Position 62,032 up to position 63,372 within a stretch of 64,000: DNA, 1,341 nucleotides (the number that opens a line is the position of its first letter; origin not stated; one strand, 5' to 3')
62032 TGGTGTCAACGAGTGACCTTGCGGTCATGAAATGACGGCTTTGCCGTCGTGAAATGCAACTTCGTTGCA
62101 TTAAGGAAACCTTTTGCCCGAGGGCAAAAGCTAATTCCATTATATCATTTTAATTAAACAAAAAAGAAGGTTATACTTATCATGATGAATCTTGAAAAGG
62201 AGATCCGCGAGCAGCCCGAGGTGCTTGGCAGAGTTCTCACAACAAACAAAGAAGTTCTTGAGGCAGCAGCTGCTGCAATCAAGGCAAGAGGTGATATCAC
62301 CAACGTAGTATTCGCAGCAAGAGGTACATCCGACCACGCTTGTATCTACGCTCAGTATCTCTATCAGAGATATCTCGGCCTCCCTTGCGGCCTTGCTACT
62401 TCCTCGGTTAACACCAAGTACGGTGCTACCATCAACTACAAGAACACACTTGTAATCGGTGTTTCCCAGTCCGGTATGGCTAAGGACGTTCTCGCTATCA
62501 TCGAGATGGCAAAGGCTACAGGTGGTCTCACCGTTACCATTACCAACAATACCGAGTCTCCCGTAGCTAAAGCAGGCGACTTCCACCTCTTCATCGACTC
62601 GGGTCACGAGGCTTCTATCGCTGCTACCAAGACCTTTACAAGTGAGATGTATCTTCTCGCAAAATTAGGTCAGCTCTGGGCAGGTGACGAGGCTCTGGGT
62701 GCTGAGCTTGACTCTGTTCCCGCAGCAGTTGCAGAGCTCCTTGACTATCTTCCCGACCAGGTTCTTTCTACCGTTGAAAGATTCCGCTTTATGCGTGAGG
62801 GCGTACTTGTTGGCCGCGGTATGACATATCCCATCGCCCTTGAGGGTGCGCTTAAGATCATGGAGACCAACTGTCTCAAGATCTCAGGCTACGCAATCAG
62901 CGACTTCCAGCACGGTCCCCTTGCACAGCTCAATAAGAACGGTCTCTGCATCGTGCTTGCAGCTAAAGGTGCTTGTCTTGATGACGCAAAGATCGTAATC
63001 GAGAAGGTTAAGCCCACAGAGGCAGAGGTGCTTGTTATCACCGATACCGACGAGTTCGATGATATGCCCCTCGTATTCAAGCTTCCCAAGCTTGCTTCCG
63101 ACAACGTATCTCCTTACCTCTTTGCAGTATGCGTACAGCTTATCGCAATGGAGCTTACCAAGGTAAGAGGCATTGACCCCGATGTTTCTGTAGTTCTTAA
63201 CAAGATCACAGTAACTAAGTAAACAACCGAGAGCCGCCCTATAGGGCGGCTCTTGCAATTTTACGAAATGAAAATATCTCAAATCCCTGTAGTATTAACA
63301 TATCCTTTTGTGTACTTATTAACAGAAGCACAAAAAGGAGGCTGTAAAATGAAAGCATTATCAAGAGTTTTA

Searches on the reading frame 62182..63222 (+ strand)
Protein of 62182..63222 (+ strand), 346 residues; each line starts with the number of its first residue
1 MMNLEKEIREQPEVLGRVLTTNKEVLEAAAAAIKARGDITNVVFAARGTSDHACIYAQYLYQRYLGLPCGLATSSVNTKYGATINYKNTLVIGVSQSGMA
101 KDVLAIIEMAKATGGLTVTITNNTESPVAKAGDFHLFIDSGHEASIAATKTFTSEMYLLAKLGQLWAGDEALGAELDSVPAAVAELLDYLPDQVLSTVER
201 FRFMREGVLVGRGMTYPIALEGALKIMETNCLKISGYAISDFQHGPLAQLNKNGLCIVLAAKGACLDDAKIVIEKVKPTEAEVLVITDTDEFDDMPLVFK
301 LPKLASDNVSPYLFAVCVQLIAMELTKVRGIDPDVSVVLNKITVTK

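Call 12: search_protein_families(library=pfam, proteins=[window:62182-63222:+])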
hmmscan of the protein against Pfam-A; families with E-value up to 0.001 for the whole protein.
window:62182-63222:+ (346 aa): 1 family
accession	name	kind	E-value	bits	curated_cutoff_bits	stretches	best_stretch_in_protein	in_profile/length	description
PF01380.27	SIS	-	1.1e-26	93.6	25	2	41-159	7-125/131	SIS domain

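Call 17: find_encoding_contigs(protein=window:62182-63222:+, flank=3000, max_places=10)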
Protein window:62182-63222:+ (346 aa): 7 contigs read that carry it; 1 place shown.
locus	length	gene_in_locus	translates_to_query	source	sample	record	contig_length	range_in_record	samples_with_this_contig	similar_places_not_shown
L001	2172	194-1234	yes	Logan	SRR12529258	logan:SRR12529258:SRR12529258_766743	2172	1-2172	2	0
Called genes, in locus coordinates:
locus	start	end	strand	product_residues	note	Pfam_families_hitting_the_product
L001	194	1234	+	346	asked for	PF01380:SIS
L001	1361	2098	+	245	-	PF00395:SLH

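Call 19: find_homologous_proteins(query=window:62182-63222:+, max_evalue=1e-40)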
Query window:62182-63222:+ (346 aa): 2179 proteins with E <= 1e-40 among 8000 candidates; the best 120 are listed.
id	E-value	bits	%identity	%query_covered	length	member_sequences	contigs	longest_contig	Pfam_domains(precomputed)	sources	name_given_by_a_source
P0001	6.3e-211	717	95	100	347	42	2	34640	PF01380.28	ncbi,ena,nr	ncbi:MAG: SIS domain-containing protein [Clostridia bacterium]|nr:SIS domain-containing protein [Clo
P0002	2.5e-201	686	89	100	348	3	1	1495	PF01380.28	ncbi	-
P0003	1.3e-184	631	83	100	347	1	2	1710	PF01380.28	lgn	-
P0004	1.9e-183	627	83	100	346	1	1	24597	PF01380.28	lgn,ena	-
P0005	3.2e-162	557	74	100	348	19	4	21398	PF01380.28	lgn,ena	-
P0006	8.7e-161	553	73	100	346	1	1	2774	PF01380.28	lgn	-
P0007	1.5e-160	552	73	100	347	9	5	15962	PF01380.28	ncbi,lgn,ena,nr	ncbi:MAG: SIS domain-containing protein [Clostridia bacterium]|nr:SIS domain-containing protein [Clo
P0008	2.6e-160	551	74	100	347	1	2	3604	PF01380.28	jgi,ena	-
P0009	1.4e-158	546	73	100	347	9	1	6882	PF01380.28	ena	-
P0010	1.4e-155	536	71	100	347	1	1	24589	PF01380.28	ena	-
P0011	2.4e-153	528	70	100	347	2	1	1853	PF01380.28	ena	-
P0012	1.2e-152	526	70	100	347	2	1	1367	PF01380.28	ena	-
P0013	7.6e-148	510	68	100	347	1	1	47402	PF01380.28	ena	-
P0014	1.6e-127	443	60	100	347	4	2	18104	PF01380.28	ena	-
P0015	9.7e-118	411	56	100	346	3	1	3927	PF01380.28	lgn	-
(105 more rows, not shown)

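Call 20: find_encoding_contigs(protein=P0001, flank=10000, max_places=3)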
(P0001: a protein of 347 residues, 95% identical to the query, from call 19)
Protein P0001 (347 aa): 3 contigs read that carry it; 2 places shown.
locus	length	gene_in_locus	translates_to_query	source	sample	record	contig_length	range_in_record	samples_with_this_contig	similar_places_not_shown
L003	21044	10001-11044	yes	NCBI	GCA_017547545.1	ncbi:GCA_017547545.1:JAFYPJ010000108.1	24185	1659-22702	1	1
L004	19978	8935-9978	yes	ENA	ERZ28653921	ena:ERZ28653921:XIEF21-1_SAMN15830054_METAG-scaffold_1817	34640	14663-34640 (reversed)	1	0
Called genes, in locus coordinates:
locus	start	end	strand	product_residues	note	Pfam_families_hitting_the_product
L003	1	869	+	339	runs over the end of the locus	PF01695:IstB_IS21 (weak), PF02562:PhoH, PF13604:AAA_30, PF13245:AAA_19 (weak)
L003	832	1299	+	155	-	PF02130:YbeY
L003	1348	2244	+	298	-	PF00009:GTP_EFTU, PF00350:Dynamin_N (weak), PF01926:MMR_HSR1, PF02421:FeoB_N, PF03193:RsgA_GTPase (faint), PF07650:KH_2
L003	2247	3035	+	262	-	PF11967:RecO_N, PF02565:RecO_C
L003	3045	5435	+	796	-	PF00488:MutS_V, PF20297:MSSS (faint), PF01713:Smr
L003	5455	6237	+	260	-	PF01261:AP_endonuc_2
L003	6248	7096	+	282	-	PF01261:AP_endonuc_2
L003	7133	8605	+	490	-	PF00370:FGGY_N, PF02782:FGGY_C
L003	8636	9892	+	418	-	PF06134:RhaA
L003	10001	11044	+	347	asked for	PF01380:SIS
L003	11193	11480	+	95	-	PF03992:ABM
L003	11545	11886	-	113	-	PF01245:Ribosomal_L19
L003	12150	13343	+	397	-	PF01676:Metalloenzyme, PF10143:PhosphMutase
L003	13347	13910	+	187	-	PF10502:Peptidase_S26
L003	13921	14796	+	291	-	PF03193:RsgA_GTPase (faint), PF01926:MMR_HSR1, PF02421:FeoB_N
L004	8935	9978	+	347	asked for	PF01380:SIS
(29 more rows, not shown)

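Call 21: find_encoding_contigs(protein=P0004, flank=10000, max_places=3)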
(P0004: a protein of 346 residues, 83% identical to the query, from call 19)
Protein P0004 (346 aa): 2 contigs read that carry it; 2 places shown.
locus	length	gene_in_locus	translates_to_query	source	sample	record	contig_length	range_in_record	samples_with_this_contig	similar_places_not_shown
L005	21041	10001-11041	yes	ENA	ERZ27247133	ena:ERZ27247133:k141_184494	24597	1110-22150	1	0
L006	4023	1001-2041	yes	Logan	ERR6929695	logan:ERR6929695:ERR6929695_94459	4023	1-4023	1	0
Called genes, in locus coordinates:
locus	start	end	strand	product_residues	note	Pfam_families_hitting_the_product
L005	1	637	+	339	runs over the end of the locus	PF01695:IstB_IS21 (weak), PF02562:PhoH, PF13245:AAA_19 (weak), PF13604:AAA_30 (weak)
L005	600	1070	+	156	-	PF02130:YbeY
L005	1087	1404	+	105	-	-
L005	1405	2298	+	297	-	PF00350:Dynamin_N (weak), PF01926:MMR_HSR1, PF02421:FeoB_N, PF03193:RsgA_GTPase (faint), PF00009:GTP_EFTU, PF07650:KH_2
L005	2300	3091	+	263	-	PF11967:RecO_N, PF02565:RecO_C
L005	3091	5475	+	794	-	PF00488:MutS_V, PF01713:Smr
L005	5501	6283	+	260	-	PF01261:AP_endonuc_2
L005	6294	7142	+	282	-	PF01261:AP_endonuc_2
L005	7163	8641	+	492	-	PF00370:FGGY_N, PF02782:FGGY_C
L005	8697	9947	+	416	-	PF06134:RhaA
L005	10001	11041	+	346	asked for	PF01380:SIS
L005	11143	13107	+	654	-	PF22745:Nlig-Ia, PF01653:DNA_ligase_aden, PF03120:OB_DNA_ligase, PF03119:DNA_ligase_ZBD (weak), PF12826:HHH_2, PF00533:BRCT, PF12738:PTCB-BRCT, PF16589:BRCT_2, +1 more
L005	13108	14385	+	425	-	PF01018:GTP1_OBG, PF01926:MMR_HSR1, PF02421:FeoB_N, PF09269:DUF1967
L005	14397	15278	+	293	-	-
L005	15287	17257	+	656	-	-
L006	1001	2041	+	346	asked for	PF01380:SIS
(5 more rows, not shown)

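Call 22: find_encoding_contigs(protein=P0005, flank=10000, max_places=3)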
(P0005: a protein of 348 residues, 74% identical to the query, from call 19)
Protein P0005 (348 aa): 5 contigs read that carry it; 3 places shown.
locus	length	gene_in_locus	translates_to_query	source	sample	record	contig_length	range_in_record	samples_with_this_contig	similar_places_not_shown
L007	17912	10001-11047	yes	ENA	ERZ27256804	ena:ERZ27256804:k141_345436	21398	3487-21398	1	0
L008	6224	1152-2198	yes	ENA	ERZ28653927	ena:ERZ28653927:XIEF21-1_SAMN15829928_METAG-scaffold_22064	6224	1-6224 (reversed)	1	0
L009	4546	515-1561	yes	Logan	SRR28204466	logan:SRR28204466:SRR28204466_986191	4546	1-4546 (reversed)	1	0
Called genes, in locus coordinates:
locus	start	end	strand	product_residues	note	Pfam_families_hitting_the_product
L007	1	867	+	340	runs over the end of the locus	PF01695:IstB_IS21 (weak), PF02562:PhoH, PF13245:AAA_19 (weak), PF13604:AAA_30 (weak)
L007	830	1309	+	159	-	PF02130:YbeY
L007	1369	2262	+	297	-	PF00009:GTP_EFTU, PF00350:Dynamin_N (weak), PF01926:MMR_HSR1, PF02421:FeoB_N, PF03193:RsgA_GTPase (faint), PF07650:KH_2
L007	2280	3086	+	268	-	PF11967:RecO_N, PF02565:RecO_C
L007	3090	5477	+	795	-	PF00488:MutS_V, PF20297:MSSS, PF01713:Smr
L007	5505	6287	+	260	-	PF01261:AP_endonuc_2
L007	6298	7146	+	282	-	PF01261:AP_endonuc_2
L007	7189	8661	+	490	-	PF00370:FGGY_N, PF02782:FGGY_C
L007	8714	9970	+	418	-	PF06134:RhaA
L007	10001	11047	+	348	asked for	PF01380:SIS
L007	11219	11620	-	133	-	PF00395:SLH (weak)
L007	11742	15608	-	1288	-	PF00395:SLH, PF09479:Flg_new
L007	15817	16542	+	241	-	PF00072:Response_reg, PF04397:LytTR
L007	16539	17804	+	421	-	PF14501:HATPase_c_5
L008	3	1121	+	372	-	?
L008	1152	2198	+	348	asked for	PF01380:SIS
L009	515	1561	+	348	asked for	PF01380:SIS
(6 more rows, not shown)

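Call 23: find_encoding_contigs(protein=P0007, flank=10000, max_places=3)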
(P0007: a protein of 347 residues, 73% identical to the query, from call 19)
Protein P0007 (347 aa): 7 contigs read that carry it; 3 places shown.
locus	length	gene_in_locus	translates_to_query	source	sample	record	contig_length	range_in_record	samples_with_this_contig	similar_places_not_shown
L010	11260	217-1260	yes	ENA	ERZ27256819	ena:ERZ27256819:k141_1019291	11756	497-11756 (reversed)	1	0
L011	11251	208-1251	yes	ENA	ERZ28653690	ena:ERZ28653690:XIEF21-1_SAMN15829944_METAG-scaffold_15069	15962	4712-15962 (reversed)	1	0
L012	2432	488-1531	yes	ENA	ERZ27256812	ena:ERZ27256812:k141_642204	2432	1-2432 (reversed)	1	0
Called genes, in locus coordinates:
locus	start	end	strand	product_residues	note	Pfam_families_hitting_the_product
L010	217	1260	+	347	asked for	PF01380:SIS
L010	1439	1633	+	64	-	-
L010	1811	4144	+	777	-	PF00395:SLH, PF16126:DUF4838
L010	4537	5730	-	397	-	PF09587:PGA_cap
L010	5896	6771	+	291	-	PF16924:DpaA_N, PF02826:2-Hacid_dh_C (weak), PF03807:F420_oxidored (weak)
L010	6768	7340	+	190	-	PF02441:Flavoprotein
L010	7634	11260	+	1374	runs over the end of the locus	?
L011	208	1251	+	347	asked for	PF01380:SIS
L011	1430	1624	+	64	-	-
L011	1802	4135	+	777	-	PF00395:SLH, PF16126:DUF4838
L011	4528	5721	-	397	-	PF09587:PGA_cap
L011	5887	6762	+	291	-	PF16924:DpaA_N, PF02826:2-Hacid_dh_C (weak), PF03807:F420_oxidored (weak)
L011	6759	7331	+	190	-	PF02441:Flavoprotein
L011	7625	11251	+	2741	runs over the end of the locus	PF00082:Peptidase_S8, PF02225:PA, PF00404:Dockerin_1 (weak), PF02368:Big_2, PF26182:Ig_NUP210_5th (faint), PF02368:Big_2 (weak), PF00395:SLH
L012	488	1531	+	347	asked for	PF01380:SIS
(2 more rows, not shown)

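Call 46: find_encoding_contigs(protein=P0002, flank=3000, max_places=3)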
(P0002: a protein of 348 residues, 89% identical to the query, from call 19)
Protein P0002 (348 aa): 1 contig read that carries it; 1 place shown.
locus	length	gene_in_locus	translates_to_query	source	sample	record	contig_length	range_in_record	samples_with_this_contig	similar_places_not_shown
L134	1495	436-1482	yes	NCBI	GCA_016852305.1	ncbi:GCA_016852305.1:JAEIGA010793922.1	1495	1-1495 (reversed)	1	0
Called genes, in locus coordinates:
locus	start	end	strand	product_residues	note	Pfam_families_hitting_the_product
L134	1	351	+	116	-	?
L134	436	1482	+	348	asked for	PF01380:SIS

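Call 47: find_encoding_contigs(protein=P0003, flank=3000, max_places=3)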
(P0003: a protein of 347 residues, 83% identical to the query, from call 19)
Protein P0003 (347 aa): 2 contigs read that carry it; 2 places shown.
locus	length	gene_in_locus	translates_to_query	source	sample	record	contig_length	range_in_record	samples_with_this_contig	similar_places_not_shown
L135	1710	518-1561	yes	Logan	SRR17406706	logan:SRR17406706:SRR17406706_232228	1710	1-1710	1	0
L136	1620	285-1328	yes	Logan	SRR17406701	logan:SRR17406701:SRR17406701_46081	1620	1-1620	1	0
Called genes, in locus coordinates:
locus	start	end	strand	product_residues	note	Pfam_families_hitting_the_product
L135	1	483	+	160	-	?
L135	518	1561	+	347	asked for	PF01380:SIS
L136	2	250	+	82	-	?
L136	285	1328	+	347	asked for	PF01380:SIS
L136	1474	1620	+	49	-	?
